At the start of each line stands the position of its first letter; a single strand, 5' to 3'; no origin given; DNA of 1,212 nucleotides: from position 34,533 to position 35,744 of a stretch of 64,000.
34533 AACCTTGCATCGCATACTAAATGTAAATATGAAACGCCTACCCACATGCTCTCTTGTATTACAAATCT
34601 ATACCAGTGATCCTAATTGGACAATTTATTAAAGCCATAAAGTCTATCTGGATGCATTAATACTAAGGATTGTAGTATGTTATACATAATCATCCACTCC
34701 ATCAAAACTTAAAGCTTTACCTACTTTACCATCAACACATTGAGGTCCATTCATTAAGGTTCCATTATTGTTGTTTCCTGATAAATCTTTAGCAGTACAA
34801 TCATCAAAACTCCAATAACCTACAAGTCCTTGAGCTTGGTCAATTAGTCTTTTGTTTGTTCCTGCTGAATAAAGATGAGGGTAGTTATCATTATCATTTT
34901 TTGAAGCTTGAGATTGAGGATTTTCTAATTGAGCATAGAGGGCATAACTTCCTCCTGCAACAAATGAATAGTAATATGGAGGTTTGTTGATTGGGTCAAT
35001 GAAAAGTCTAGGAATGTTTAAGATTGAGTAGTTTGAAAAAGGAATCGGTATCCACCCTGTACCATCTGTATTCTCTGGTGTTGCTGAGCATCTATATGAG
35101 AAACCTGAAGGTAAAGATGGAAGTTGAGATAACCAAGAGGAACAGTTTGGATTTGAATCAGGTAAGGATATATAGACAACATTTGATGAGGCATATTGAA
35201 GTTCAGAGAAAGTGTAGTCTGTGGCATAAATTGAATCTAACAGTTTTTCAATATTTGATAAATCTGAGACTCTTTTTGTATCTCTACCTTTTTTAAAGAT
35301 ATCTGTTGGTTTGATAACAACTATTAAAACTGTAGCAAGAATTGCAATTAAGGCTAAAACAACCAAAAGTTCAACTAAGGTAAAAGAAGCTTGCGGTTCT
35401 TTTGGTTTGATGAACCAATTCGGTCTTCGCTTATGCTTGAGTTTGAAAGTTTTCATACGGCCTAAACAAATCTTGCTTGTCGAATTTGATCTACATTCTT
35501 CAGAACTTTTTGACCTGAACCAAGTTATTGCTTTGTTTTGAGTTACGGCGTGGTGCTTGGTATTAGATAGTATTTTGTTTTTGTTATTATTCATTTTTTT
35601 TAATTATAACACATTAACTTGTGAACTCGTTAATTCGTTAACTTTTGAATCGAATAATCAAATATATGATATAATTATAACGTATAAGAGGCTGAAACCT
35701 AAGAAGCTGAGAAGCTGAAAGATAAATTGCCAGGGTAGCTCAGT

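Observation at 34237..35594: Disrupted pilin-LamG gene with a ~360 bp non-coding, compositionally distinct segment between its halves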

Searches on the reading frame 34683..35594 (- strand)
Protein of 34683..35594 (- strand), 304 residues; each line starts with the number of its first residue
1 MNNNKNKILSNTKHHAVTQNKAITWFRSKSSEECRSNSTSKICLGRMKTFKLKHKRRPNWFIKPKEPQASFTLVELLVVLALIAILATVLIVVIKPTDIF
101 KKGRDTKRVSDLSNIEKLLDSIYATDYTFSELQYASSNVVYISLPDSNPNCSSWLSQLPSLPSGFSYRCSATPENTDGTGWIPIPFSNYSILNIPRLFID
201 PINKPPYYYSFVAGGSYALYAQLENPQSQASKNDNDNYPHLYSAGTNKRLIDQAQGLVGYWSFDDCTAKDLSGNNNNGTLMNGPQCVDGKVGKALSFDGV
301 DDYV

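Call 12: search_protein_families(library=pfam, proteins=[window:34683-35594:-], max_evalue=1)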
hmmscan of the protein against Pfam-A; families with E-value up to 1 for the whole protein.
seq(304 aa): 1 family
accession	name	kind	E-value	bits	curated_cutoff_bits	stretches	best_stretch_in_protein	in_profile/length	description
PF07963.17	N_methyl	-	3.7e-06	26.7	21.2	1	68-90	4-26/27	Prokaryotic N-terminal methylation motif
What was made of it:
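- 35325..35393 (-): Prepilin N-terminal methylation / class III signal motif (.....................). PF07963, E=3.7e-6, aa 68-90 (call 12)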

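Call 13: find_homologous_proteins(query=window:34683-35456:-)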
Query seq(258 aa) (258 aa): 608 proteins with E <= 0.001 among 1621 candidates; the best 120 are listed.
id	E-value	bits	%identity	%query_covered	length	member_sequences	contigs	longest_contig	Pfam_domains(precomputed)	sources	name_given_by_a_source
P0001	1.7e-172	590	100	100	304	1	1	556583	PF07963.18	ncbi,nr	ncbi:MAG: hypothetical protein KatS3mg096_171 [Candidatus Parcubacteria bacterium]|nr:MAG: hypotheti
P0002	1.3e-116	407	77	91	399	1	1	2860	PF07963.18,PF13385.14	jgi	jgi:prepilin-type N-terminal cleavage/methylation domain-containing protein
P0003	2.6e-114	399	73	93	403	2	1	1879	PF07963.18,PF13385.14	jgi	jgi:prepilin-type N-terminal cleavage/methylation domain-containing protein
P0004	1.1e-113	397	74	91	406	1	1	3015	PF07963.18,PF13385.14,PF02210.32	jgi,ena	-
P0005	4.5e-112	392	73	91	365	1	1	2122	PF07963.18,PF13385.14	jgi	jgi:prepilin-type N-terminal cleavage/methylation domain-containing protein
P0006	1.8e-111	390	74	91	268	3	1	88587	PF07963.18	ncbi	-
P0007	1.0e-110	387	72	91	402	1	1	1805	PF07963.18,PF13385.14,PF02973.23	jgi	jgi:prepilin-type N-terminal cleavage/methylation domain-containing protein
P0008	2.6e-110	386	71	91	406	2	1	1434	PF13385.14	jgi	jgi:prepilin-type N-terminal cleavage/methylation domain-containing protein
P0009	2.3e-108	379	69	94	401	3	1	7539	PF07963.18,PF13385.14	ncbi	-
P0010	4.0e-108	379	73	91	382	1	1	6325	PF07963.18,PF13385.14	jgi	-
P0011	6.5e-107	375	78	83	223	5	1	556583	PF07963.18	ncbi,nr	ncbi:MAG: hypothetical protein KatS3mg096_293 [Candidatus Parcubacteria bacterium]|nr:MAG: hypotheti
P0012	1.5e-106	374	69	91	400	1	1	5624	PF07963.18,PF13385.14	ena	-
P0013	2.2e-106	373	68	92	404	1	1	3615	PF13385.14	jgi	jgi:prepilin-type N-terminal cleavage/methylation domain-containing protein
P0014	3.4e-105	369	69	91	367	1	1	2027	PF07963.18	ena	-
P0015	7.8e-105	368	68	92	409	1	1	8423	PF13385.14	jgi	jgi:prepilin-type N-terminal cleavage/methylation domain-containing protein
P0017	7.0e-98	345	68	91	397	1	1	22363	PF07953.21,PF13385.14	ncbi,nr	ncbi:MAG: hypothetical protein KatS3mg093_371 [Candidatus Parcubacteria bacterium]|nr:MAG: hypotheti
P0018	9.3e-98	345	68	91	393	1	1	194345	PF13385.14,PF02973.23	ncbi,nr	ncbi:MAG: hypothetical protein KatS3mg093_211 [Candidatus Parcubacteria bacterium]|nr:MAG: hypotheti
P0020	4.8e-96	339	66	92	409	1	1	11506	PF07963.18,PF13385.14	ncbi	-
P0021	1.1e-95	338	62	96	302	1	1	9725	PF07963.18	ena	-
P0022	8.6e-92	325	66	90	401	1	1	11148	PF07963.18,PF13385.14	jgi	jgi:prepilin-type N-terminal cleavage/methylation domain-containing protein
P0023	1.9e-91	324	66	93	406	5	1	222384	PF07963.18,PF13385.14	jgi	jgi:prepilin-type N-terminal cleavage/methylation domain-containing protein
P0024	6.4e-91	322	78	70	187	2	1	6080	PF07963.18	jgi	jgi:prepilin-type N-terminal cleavage/methylation domain-containing protein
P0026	1.3e-89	318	63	93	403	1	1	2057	PF07963.18,PF13385.14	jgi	jgi:prepilin-type N-terminal cleavage/methylation domain-containing protein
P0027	6.2e-89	316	62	93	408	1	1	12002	PF07963.18,PF13385.14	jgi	jgi:prepilin-type N-terminal cleavage/methylation domain-containing protein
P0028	2.2e-88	314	65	91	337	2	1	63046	PF07963.18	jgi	jgi:prepilin-type N-terminal cleavage/methylation domain-containing protein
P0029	7.5e-88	312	62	91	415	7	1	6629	PF07963.18,PF13385.14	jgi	jgi:prepilin-type N-terminal cleavage/methylation domain-containing protein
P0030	1.7e-87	311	64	91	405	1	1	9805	PF07963.18,PF13385.14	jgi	jgi:prepilin-type N-terminal cleavage/methylation domain-containing protein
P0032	3.4e-87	310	57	98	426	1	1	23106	PF07963.18,PF13385.14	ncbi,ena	-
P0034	1.4e-86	308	57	97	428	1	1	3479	PF07963.18,PF13385.14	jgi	-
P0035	2.2e-86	307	59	95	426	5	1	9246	PF07963.18,PF13385.14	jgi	jgi:prepilin-type N-terminal cleavage/methylation domain-containing protein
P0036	2.4e-86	307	63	91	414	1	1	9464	PF07963.18,PF13385.14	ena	-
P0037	7.7e-86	306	58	94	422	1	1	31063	PF07963.18,PF07953.21,PF13385.14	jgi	jgi:prepilin-type N-terminal cleavage/methylation domain-containing protein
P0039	1.4e-85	305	59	93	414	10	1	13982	PF07963.18,PF13385.14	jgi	jgi:prepilin-type N-terminal cleavage/methylation domain-containing protein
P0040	1.6e-85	305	60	93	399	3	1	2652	PF07963.18,PF13385.14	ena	-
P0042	2.6e-85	304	61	92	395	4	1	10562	PF07963.18,PF13385.14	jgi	jgi:prepilin-type N-terminal cleavage/methylation domain-containing protein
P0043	2.0e-84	301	63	91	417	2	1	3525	PF07963.18,PF13385.14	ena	-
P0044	2.9e-84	300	61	91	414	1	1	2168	PF07963.18,PF13385.14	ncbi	-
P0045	7.4e-84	299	60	91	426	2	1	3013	PF07963.18,PF00354.25,PF13385.14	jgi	jgi:prepilin-type N-terminal cleavage/methylation domain-containing protein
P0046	9.1e-84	299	58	92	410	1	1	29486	PF07963.18,PF13385.14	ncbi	-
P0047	1.9e-83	298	57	93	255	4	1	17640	PF07963.18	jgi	jgi:type II secretory pathway pseudopilin PulG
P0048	5.7e-83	296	60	91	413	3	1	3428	PF07963.18,PF13385.14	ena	-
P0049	6.4e-83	296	58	92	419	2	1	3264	PF07963.18,PF13385.14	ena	-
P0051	2.7e-82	294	58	93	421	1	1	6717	PF07963.18,PF13385.14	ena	-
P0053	4.7e-82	293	59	93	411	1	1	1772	PF07963.18,PF07953.21,PF13385.14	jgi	jgi:prepilin-type N-terminal cleavage/methylation domain-containing protein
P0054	7.5e-82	293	58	88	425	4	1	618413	PF07963.18,PF13385.14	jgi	jgi:prepilin-type N-terminal cleavage/methylation domain-containing protein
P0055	9.1e-82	292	59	91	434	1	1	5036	PF07963.18,PF07953.21,PF13385.14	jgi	jgi:prepilin-type N-terminal cleavage/methylation domain-containing protein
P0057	2.4e-80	288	69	72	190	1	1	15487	PF07963.18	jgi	jgi:prepilin-type N-terminal cleavage/methylation domain-containing protein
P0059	5.6e-79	283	60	94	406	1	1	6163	PF07963.18,PF13385.14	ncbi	-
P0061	2.6e-78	281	56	90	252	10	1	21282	-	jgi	jgi:hypothetical protein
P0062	5.1e-78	280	73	67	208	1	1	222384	-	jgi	jgi:hypothetical protein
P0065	7.2e-77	276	55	94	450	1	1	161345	PF07963.18,PF13385.14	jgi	jgi:prepilin-type N-terminal cleavage/methylation domain-containing protein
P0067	6.3e-76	273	71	70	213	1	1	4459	PF07963.18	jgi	jgi:prepilin-type N-terminal cleavage/methylation domain-containing protein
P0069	2.1e-74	268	61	80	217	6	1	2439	PF07963.18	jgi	-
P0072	9.6e-72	259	54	92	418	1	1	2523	PF07963.18,PF13385.14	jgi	jgi:prepilin-type N-terminal cleavage/methylation domain-containing protein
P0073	1.8e-71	259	55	83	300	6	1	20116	PF07963.18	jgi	jgi:prepilin-type N-terminal cleavage/methylation domain-containing protein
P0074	2.0e-71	258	57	88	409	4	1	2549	PF07963.18,PF13385.14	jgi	-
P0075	1.4e-70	256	57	88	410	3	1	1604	PF07963.18,PF13385.14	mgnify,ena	mgnify:CR=1 FL=1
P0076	2.3e-70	255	55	92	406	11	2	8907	PF07963.18,PF07953.21,PF13385.14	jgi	-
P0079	1.9e-69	252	54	91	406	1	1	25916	PF07963.18,PF07953.21,PF13385.14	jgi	jgi:type II secretory pathway pseudopilin PulG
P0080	4.1e-69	251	53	92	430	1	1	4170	PF07963.18,PF07953.21,PF13385.14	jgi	jgi:prepilin-type N-terminal cleavage/methylation domain-containing protein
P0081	5.0e-69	251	66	71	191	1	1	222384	PF07963.18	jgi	jgi:prepilin-type N-terminal cleavage/methylation domain-containing protein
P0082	1.4e-68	249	71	62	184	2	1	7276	PF07963.18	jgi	jgi:prepilin-type N-terminal cleavage/methylation domain-containing protein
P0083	1.5e-68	249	54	92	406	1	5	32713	PF07963.18,PF13385.14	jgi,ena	-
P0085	7.2e-68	247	54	92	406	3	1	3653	PF07963.18,PF13385.14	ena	-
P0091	5.7e-67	244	52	92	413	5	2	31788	PF07963.18,PF13385.14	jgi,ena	-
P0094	8.7e-65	237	50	92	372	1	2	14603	PF07963.18,PF13385.14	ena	-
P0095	9.6e-65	237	68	63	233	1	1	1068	PF07963.18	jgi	jgi:prepilin-type N-terminal cleavage/methylation domain-containing protein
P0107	3.7e-60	222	51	85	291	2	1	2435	PF07963.18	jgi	jgi:prepilin-type N-terminal cleavage/methylation domain-containing protein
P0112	3.0e-58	215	50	94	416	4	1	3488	PF07963.18,PF07953.21,PF13385.14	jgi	-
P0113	4.5e-58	215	48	92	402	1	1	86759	PF07963.18,PF07953.21,PF13385.14,PF02973.23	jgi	jgi:prepilin-type N-terminal cleavage/methylation domain-containing protein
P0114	9.1e-58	214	50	94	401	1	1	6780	PF07963.18,PF13385.14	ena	-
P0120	2.3e-56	209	48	91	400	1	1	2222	PF07963.18,PF07953.21,PF13385.14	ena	-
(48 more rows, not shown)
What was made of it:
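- Checked: The public protein record (KatS3mg096_171, 304 aa, 100% identical) shows that the stop is in the deposited genome (call 13).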

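Call 17: find_encoding_contigs(protein=P0006, flank=4000, max_places=2)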
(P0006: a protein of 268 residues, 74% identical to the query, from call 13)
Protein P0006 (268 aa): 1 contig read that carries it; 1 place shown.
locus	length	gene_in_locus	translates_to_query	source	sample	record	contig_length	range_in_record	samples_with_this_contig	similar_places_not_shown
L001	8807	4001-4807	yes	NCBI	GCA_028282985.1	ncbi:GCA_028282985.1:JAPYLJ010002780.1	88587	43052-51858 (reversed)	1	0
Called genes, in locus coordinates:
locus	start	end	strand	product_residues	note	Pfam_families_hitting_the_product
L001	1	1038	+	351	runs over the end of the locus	PF00953:Glycos_transf_4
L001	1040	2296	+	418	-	PF00275:EPSP_synthase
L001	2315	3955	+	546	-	PF00133:tRNA-synt_1, PF01406:tRNA-synt_1e (faint), PF09334:tRNA-synt_1g, PF00133:tRNA-synt_1 (weak), PF19303:Anticodon_3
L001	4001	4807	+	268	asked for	PF07963:N_methyl (weak)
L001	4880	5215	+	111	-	PF13385:Laminin_G_3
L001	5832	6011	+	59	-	-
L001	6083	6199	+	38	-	PF01850:PIN (weak)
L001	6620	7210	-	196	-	-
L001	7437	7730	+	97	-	PF00166:Cpn10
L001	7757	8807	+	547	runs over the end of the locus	PF00118:Cpn60_TCP1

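Call 18: find_encoding_contigs(protein=P0047, flank=4000, max_places=2)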
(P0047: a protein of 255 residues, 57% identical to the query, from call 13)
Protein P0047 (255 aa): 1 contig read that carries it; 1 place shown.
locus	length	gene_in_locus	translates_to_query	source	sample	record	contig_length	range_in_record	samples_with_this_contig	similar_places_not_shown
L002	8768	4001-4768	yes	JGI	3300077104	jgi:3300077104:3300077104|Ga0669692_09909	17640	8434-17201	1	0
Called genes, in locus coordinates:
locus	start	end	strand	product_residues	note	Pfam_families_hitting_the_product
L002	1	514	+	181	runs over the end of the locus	PF00961:LAGLIDADG_1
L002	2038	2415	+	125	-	PF00072:Response_reg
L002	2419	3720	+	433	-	PF13660:DUF4147, PF05161:MOFRL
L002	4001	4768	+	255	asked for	PF07963:N_methyl (faint)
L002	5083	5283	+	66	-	-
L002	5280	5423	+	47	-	-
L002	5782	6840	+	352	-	PF00437:T2SSE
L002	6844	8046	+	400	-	PF28597:T2SSF_N, PF00482:T2SSF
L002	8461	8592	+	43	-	PF07963:N_methyl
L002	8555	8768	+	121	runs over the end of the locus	-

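Call 21: find_encoding_contigs(protein=P0011, flank=10000, max_places=2)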
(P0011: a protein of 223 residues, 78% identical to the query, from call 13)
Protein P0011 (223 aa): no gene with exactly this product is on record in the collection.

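Call 24: find_encoding_contigs(protein=P0001, flank=1500, max_places=3)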
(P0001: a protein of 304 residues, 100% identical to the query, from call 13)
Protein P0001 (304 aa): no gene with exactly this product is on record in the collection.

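Call 25: find_encoding_contigs(protein=P0021, flank=3000, max_places=2)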
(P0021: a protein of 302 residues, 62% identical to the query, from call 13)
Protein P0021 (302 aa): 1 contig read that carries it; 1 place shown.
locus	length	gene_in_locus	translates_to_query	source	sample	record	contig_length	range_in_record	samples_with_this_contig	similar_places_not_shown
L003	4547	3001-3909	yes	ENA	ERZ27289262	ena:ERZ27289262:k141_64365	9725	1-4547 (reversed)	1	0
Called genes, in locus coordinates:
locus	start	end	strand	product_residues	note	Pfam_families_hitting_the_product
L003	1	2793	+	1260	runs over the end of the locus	PF00932:LTD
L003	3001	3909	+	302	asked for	PF07963:N_methyl (weak)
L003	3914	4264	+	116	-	PF13385:Laminin_G_3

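Call 26: find_encoding_contigs(protein=P0061, flank=3000, max_places=2)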
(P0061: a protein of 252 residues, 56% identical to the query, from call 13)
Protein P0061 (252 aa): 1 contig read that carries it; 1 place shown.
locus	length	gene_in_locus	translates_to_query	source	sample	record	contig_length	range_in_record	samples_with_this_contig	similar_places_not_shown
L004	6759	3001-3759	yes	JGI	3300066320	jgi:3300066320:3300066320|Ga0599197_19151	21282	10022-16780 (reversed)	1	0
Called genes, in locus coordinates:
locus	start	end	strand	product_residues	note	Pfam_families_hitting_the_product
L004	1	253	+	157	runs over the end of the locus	PF00177:Ribosomal_S7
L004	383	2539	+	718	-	PF00009:GTP_EFTU, PF22042:EF-G_D2, PF03144:GTP_EFTU_D2, PF14492:EFG_III, PF03764:EFG_IV, PF00679:EFG_C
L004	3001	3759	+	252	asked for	-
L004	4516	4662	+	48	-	-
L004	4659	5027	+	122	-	PF01850:PIN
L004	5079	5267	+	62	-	-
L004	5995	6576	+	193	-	PF00334:NDK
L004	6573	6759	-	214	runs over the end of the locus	PF11967:RecO_N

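Call 39: find_related_loci(query=window:34683-35456:-, collection=genome_contigs, flank=10000)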
Query seq(258 aa) (258 aa) in genome_contigs; peptide patterns used: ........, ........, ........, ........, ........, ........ (x = any residue, [..] = any of these).
124 stretches matched a pattern; 34 encode a relative of the query (tblastn E <= 1e-3); 34 distinct loci.
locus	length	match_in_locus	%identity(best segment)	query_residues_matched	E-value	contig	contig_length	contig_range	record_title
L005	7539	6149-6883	69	17-258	4e-112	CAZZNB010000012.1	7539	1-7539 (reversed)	MAG TPA_asm: uncultured Candidatus Saccharibacteria bacterium isolate binchicken_co25_111 genome assembly, contig: k141_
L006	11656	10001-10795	58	11-258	2e-94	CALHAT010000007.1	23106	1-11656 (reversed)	MAG: Candidatus Pacebacteria bacterium isolate H1_Bin_METABAT__85_sub_1 genome assembly, contig: c_000000187048, whole g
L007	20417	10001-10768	47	22-258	9e-64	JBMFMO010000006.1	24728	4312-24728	MAG: Minisyncoccia bacterium isolate KM4337-23 NODE_6_length_24728_cov_4.183481, whole genome shotgun sequence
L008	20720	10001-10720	53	19-252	2e-63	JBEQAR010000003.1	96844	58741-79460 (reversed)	MAG: bacterium isolate 03V1_S199.semibin_refined.113 NODE_214_length_96844_cov_3.330107, whole genome shotgun sequence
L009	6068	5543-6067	59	24-199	1e-54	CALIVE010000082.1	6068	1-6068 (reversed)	MAG: Candidatus Pacebacteria bacterium isolate S1_Bin_METABAT__268_sub_1 genome assembly, contig: c_000000590872, whole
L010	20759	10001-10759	47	24-258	1e-61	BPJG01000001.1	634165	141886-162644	MAG: Candidatus Parcubacteria bacterium KatS3mg094 DNA, contig_17918, whole genome shotgun sequence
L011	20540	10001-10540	48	24-204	1e-50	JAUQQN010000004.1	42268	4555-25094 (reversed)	MAG: Patescibacteria group bacterium isolate SRBZ-1.bins.49.201808 NODE_370_length_42268_cov_57.469804, whole genome sho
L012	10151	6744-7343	48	56-251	5e-47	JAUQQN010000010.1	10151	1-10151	MAG: Patescibacteria group bacterium isolate SRBZ-1.bins.49.201808 NODE_2913_length_10151_cov_56.575519, whole genome sh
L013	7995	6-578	48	105-258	6e-42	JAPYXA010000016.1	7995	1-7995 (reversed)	MAG: Candidatus Paceibacterota bacterium isolate RSWP22 scaffold_1697_c1, whole genome shotgun sequence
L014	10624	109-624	48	13-183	9e-41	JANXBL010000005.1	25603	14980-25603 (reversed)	MAG: Patescibacteria group bacterium isolate SKYB30 NODE_5_length_25603_cov_4.359868, whole genome shotgun sequence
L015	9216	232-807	45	9-201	5e-37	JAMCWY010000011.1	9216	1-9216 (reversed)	MAG: Patescibacteria group bacterium isolate FK_Sedi_B_Bin.466 NODE_31925_length_9216_cov_13.8239, whole genome shotgun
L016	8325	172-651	47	19-179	2e-29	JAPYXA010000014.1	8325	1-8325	MAG: Candidatus Paceibacterota bacterium isolate RSWP22 scaffold_1593_c1, whole genome shotgun sequence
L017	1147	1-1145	43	27-166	4e-27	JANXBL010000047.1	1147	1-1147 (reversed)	MAG: Patescibacteria group bacterium isolate SKYB30 NODE_47_length_1147_cov_1.928037, whole genome shotgun sequence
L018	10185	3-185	72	118-178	2e-25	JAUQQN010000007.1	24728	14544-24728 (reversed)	MAG: Patescibacteria group bacterium isolate SRBZ-1.bins.49.201808 NODE_849_length_24728_cov_56.957034, whole genome sho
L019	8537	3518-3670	63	208-258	7e-18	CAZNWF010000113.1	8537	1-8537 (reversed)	MAG TPA_asm: uncultured Geobacter sp. isolate SRP220891_co4_31 genome assembly, contig: NODE_14782_length_8537_cov_18.68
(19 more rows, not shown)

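Call 44: find_encoding_contigs(protein=P0018, flank=6000, max_places=2)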
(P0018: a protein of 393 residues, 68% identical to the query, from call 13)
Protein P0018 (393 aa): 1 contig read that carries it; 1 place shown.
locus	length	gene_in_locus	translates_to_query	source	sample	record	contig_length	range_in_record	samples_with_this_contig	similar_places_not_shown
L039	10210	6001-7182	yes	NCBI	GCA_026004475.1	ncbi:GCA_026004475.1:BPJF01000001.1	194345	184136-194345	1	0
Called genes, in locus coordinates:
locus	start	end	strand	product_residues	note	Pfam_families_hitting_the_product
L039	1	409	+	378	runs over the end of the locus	-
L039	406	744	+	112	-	PF01258:zf-dskA_traR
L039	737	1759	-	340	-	PF00814:TsaD, PF22521:HypF_C_2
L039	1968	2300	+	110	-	PF00707:IF3_C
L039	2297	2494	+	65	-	PF01632:Ribosomal_L35p (weak)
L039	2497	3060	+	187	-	PF18306:LDcluster4, PF03641:Lysine_decarbox (weak)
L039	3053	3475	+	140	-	PF02308:MgtC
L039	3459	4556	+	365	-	PF01490:Aa_trans (weak), PF03845:Spore_permease (weak)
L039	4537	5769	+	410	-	PF07963:N_methyl (weak), PF13385:Laminin_G_3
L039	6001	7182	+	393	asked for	PF13385:Laminin_G_3, PF02973:Sialidase (weak)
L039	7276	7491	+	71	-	PF03840:SecG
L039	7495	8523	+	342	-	PF00496:SBP_bac_5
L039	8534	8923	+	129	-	-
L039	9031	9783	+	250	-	-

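Call 45: find_encoding_contigs(protein=P0017, flank=6000, max_places=2)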
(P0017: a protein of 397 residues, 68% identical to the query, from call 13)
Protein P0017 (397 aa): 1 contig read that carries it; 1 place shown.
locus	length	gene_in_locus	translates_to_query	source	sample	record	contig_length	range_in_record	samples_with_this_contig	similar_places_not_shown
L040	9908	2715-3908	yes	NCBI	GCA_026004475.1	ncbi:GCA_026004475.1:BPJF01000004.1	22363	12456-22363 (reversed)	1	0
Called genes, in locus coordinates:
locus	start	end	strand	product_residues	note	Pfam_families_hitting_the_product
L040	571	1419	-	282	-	PF13354:Beta-lactamase2, PF00768:Peptidase_S11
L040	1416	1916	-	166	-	PF04079:SMC_ScpB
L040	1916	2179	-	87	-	PF13083:KH_KhpA-B (weak)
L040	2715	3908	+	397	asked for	PF07953:Toxin_R_bind_N (weak), PF13385:Laminin_G_3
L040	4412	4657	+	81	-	PF01850:PIN (weak)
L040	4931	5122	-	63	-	-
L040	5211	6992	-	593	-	PF03717:PBP_dimer, PF00905:Transpeptidase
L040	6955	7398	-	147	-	-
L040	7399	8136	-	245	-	PF04085:MreC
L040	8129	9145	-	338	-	PF00022:Actin (faint), PF06277:EutA (faint), PF06723:MreB_Mbl, PF00012:HSP70, PF11104:PilM_2 (faint), PF14450:FtsA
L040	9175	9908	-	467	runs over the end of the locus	PF00587:tRNA-synt_2b, PF03129:HGTP_anticodon, PF09180:ProRS-C_1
